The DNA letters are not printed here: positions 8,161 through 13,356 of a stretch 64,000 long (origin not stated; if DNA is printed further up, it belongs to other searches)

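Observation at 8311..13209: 1632-aa end-healing and sealing polyprotein in the head module: candidate virion-delivered repair/anti-defence system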

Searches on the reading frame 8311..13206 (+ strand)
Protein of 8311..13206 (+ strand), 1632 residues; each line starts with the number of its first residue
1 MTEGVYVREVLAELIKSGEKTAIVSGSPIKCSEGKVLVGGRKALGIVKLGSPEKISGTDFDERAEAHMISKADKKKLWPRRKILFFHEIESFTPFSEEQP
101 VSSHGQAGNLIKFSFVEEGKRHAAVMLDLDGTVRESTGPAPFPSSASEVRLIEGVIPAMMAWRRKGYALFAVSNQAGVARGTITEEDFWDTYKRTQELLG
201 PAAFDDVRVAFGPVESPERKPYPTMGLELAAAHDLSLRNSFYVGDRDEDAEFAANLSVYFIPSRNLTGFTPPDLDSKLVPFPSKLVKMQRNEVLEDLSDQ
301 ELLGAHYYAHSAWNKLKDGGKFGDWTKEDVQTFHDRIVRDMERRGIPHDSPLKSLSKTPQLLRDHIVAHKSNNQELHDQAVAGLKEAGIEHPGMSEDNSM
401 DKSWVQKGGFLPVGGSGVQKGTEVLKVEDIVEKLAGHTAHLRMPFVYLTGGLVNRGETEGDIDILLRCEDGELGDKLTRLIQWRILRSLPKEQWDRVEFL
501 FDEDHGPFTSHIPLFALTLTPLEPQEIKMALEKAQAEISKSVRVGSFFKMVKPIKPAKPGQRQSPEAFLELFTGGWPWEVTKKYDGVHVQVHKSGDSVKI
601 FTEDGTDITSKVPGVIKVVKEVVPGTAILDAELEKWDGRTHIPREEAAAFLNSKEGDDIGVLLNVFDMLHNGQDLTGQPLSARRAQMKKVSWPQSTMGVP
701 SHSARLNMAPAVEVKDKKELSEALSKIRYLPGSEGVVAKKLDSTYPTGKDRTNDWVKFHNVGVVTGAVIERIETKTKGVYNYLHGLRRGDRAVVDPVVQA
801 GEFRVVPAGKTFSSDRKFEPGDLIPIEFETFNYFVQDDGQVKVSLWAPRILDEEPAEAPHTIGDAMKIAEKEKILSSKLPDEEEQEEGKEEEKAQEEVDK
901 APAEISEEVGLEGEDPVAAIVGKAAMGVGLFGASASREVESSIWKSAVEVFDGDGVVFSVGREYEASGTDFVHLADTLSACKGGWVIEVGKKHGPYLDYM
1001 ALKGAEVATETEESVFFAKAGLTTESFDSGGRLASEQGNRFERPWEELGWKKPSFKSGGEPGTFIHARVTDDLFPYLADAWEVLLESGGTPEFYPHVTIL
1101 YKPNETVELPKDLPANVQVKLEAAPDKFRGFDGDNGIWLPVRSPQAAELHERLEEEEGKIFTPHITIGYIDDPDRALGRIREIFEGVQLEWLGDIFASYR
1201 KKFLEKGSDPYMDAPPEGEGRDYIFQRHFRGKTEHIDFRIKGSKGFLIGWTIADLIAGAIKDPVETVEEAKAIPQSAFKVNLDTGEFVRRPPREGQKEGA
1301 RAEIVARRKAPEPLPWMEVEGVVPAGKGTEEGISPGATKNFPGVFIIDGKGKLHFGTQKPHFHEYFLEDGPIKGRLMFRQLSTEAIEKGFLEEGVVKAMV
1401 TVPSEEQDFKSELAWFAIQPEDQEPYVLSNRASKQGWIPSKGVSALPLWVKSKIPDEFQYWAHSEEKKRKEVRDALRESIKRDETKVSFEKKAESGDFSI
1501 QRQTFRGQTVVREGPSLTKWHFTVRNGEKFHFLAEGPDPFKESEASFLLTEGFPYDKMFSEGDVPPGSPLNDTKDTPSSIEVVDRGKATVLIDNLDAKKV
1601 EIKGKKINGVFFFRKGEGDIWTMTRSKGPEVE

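Call 4: search_protein_families(library=pfam, proteins=[window:8311-13206:+], max_evalue=1)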
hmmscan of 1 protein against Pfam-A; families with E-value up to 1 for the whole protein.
window:8311-13206:+ (1632 aa): 7 families
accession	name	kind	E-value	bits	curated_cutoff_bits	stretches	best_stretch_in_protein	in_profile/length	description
PF01068.26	DNA_ligase_A_M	-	5.9e-23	82.1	26.2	1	580-758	24-203/204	ATP dependent DNA ligase domain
PF13563.12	2_5_RNA_ligase2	-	6.1e-07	30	27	1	1126-1187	62-129/152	2'-5' RNA ligase superfamily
PF08645.17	PNK3P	-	3.7e-05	24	22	1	126-246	4-126/161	Polynucleotide kinase 3 phosphatase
PF00702.32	Hydrolase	-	0.0012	19.7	26.4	1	148-255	96-189/191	haloacid dehalogenase-like hydrolase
PF13242.12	Hydrolase_like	-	0.0019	18.5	22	1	219-255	3-40/75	HAD-hyrolase-like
PF13419.12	HAD_2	-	0.038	14.6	23.8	1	215-261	130-176/178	Haloacid dehalogenase-like hydrolase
PF03013.19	Pyr_excise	-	0.14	12.9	23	1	293-353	11-80/81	Pyrimidine dimer DNA glycosylase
